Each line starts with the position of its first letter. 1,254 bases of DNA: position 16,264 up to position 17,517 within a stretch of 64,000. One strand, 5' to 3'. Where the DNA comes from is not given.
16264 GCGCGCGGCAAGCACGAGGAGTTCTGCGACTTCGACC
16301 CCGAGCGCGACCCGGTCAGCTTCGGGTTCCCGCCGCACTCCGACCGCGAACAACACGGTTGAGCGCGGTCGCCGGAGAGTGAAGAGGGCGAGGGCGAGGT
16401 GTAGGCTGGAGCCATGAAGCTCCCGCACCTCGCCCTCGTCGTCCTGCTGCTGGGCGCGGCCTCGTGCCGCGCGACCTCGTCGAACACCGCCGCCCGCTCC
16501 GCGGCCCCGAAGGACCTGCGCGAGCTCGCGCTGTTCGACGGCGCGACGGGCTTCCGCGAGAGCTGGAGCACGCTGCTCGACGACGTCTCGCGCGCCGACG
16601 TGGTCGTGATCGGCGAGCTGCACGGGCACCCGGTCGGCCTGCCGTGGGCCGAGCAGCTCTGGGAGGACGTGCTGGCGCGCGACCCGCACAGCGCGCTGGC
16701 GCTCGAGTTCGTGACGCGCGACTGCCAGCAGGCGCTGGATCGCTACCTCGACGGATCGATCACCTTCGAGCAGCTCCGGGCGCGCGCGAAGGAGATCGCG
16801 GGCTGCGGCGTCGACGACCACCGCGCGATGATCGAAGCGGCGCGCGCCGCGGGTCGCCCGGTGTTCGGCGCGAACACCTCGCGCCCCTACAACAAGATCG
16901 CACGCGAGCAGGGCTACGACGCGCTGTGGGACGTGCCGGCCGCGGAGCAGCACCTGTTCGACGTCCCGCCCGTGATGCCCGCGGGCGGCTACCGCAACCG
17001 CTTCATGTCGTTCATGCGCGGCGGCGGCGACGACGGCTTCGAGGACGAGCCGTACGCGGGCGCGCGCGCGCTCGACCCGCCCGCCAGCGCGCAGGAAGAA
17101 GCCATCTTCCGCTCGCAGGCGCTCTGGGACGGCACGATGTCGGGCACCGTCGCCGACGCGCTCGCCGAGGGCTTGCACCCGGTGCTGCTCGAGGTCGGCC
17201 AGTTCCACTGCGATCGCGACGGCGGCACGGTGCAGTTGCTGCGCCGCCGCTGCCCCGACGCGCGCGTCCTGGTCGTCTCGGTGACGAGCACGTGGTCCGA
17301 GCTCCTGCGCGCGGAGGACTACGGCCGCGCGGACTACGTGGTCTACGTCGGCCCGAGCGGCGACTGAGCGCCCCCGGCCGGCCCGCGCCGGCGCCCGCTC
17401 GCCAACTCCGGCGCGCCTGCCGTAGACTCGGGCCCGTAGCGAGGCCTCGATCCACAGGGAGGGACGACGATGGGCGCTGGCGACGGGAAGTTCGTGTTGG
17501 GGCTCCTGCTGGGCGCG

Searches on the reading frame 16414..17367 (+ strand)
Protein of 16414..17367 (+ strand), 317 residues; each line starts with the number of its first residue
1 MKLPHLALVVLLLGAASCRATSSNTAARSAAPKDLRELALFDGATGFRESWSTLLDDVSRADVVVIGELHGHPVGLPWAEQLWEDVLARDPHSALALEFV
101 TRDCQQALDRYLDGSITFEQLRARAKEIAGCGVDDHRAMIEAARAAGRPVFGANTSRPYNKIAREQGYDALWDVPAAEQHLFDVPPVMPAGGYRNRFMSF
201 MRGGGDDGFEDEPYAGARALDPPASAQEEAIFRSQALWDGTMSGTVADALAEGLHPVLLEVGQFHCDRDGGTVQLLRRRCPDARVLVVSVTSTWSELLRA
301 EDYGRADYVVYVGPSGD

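Call 58: search_protein_families(library=pfam, proteins=[window:16414-17367:+], max_evalue=0.00001)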
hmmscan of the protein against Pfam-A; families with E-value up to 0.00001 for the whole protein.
window:16414-17367:+ (317 aa): 1 family
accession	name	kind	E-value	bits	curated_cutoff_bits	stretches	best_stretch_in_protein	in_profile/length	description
PF04187.18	Cofac_haem_bdg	-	8.8e-32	111.3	27.7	1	54-275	1-212/213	Haem-binding uptake, Tiki superfamily, ChaN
